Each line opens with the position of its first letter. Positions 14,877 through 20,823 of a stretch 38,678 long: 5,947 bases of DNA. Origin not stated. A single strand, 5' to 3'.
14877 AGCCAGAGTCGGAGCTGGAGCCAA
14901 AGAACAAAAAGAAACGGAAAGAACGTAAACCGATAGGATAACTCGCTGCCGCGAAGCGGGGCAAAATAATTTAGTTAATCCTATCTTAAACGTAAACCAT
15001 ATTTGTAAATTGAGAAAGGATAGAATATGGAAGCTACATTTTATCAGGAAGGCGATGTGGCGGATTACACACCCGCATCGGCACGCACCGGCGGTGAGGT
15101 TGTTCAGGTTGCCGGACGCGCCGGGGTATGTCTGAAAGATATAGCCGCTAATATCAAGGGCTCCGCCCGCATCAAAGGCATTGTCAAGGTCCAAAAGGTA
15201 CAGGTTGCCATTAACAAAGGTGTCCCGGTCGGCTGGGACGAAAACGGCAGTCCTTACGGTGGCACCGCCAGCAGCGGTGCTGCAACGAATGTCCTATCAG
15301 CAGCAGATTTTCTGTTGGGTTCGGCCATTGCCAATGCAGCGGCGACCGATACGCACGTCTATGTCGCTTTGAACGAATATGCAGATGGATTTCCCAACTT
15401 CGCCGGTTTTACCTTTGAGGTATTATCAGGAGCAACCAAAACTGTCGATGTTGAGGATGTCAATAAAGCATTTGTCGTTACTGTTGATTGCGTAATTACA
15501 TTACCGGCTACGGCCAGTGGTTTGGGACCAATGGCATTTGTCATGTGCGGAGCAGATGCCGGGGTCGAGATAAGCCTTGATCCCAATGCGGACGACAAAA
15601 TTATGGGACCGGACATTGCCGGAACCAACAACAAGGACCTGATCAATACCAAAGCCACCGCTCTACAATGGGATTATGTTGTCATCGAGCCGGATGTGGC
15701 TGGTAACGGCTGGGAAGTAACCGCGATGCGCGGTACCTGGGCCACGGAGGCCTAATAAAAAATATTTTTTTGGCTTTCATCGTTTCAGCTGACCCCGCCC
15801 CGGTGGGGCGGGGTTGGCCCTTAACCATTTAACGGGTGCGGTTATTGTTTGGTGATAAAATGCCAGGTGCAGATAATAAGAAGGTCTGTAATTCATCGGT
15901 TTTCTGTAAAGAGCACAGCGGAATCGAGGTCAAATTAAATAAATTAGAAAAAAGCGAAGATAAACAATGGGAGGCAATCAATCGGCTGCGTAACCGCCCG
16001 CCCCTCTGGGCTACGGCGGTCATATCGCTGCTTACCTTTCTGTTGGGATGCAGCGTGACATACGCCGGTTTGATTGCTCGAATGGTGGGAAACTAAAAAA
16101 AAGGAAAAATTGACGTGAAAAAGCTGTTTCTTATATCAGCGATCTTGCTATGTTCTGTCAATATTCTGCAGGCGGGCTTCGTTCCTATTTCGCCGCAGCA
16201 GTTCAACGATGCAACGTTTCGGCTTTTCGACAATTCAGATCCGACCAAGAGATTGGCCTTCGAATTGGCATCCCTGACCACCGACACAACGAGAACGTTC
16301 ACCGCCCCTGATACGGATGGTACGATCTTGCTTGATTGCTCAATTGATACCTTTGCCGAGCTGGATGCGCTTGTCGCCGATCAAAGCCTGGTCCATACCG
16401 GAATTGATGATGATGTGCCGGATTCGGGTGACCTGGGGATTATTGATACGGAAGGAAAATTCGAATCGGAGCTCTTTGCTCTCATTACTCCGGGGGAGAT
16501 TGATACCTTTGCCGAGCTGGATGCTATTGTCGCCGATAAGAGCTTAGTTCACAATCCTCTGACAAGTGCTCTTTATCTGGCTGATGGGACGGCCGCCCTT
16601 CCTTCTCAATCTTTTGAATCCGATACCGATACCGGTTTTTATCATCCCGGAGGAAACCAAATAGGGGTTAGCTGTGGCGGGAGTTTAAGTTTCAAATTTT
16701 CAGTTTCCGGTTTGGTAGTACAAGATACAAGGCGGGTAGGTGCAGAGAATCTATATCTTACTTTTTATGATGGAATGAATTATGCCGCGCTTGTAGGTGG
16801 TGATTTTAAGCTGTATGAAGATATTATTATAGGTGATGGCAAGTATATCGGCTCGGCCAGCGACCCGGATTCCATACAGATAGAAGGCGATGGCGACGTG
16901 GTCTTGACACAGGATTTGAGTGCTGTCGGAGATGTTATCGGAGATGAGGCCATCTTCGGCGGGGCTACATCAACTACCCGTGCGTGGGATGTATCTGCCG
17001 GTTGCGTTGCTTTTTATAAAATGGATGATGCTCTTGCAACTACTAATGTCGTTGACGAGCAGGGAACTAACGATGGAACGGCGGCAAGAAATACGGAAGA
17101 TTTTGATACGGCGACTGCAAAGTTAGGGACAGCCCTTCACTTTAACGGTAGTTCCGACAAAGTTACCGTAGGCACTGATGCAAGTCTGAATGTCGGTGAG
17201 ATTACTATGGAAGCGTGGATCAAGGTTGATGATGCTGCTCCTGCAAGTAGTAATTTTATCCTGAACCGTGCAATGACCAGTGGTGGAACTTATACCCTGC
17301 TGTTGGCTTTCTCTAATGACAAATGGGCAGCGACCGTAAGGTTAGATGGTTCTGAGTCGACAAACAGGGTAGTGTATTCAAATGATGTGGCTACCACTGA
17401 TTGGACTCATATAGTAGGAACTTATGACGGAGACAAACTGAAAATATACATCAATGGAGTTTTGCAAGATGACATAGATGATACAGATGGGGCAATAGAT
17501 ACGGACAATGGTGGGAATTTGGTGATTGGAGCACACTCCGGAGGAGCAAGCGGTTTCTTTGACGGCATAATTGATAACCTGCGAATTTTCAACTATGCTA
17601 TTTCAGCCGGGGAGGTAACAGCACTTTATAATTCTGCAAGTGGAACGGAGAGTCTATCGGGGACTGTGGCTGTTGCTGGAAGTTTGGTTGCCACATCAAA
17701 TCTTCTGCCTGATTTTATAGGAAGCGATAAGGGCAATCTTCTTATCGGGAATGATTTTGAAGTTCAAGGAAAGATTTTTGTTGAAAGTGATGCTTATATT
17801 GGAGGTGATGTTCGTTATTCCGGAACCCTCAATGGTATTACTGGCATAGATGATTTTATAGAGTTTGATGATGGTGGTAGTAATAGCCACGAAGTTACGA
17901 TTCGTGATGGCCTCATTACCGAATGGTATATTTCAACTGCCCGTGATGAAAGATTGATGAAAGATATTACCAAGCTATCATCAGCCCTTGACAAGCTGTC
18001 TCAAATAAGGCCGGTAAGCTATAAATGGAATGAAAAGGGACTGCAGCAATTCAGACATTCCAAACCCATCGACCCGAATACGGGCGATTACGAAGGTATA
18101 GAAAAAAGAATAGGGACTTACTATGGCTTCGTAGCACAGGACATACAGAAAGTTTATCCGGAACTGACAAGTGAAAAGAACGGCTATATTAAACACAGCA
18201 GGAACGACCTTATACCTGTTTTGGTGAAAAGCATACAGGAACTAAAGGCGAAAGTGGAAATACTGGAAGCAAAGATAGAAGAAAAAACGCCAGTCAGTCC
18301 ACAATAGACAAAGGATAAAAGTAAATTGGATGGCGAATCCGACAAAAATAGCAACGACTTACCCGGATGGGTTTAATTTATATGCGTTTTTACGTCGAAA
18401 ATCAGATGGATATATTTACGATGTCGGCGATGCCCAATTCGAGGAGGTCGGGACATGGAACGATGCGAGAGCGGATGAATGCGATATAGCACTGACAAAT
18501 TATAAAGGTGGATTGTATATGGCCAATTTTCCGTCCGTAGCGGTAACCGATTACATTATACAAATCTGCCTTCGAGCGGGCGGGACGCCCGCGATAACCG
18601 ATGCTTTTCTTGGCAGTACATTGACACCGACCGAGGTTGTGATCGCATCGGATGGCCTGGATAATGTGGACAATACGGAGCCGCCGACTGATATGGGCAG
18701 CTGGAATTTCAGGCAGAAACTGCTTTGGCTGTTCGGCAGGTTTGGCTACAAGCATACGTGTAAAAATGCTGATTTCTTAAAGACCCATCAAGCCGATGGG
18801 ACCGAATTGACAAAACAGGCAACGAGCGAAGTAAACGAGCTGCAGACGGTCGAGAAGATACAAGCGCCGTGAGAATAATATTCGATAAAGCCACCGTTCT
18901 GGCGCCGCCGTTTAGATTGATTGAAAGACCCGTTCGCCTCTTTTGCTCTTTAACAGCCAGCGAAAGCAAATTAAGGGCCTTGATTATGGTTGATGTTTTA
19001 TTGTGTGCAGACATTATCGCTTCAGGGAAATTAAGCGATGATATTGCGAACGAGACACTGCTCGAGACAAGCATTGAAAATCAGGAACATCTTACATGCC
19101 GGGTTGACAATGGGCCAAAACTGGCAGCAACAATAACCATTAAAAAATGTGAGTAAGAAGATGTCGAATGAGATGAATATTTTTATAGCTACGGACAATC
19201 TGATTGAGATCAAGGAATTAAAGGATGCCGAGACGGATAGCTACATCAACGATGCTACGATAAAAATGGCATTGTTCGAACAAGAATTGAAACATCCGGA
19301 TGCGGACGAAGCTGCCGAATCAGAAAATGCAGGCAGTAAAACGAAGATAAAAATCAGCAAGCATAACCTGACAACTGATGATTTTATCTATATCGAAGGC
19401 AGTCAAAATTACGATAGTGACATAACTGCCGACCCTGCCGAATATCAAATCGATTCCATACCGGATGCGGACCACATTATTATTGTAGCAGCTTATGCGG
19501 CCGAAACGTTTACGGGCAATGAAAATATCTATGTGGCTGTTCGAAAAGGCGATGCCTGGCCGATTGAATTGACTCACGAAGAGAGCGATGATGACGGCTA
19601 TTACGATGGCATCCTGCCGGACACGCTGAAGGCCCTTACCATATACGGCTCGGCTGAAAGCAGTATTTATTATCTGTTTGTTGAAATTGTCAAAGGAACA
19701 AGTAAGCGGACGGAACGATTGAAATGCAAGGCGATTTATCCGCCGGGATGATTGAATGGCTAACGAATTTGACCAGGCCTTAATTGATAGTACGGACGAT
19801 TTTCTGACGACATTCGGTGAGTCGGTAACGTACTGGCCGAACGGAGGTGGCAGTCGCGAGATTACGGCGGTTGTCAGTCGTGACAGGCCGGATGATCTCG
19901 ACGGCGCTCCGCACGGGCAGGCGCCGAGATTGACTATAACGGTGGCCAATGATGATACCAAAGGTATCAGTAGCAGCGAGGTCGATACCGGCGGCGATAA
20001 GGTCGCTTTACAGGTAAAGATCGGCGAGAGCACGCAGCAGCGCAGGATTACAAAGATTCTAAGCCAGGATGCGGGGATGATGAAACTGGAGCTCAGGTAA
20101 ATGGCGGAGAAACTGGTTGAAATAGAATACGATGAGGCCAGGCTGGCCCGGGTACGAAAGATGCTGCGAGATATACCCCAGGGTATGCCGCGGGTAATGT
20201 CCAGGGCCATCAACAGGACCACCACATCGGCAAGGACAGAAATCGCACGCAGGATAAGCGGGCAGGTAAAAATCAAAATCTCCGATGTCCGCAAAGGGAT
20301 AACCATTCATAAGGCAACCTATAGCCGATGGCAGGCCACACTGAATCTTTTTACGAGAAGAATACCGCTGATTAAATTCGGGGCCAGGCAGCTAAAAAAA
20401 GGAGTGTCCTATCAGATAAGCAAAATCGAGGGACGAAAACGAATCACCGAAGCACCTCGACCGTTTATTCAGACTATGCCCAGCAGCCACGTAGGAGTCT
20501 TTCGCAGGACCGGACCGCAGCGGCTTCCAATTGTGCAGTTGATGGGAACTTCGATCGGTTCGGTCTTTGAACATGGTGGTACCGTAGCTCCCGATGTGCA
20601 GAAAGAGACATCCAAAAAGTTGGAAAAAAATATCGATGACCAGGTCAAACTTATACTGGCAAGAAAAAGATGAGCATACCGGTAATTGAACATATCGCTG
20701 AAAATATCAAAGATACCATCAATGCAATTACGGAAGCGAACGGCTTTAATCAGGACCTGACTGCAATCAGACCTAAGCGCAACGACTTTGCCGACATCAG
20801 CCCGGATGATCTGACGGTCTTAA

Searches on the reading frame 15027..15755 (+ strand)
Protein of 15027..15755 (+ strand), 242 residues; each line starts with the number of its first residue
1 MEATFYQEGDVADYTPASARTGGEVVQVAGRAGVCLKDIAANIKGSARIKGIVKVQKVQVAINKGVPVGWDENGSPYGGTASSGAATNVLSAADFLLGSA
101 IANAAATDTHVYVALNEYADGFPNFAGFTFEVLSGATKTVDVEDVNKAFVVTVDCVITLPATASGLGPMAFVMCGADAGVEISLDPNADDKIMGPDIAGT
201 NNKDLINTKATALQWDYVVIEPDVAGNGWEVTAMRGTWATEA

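Call 90: search_protein_families(library=pfam, proteins=[window:15027-15755:+], max_evalue=0.001)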
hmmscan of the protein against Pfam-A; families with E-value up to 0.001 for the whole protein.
window:15027-15755:+ (242 aa): 1 family
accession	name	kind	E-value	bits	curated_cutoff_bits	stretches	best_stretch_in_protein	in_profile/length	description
PF09956.15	Phage_cement_2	-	1.1e-09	39.1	24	1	7-114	2-102/103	Phage cement protein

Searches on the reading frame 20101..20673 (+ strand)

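Call 90: search_protein_families(library=pfam, proteins=[window:20101-20673:+], max_evalue=0.001)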
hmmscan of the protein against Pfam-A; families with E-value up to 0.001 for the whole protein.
window:20101-20673:+ (190 aa): 1 family
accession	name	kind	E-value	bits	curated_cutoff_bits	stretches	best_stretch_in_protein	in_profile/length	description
PF06763.17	Minor_tail_Z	-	3.2e-14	53.6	23.9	1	22-188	11-190/190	Prophage minor tail protein Z (GPZ)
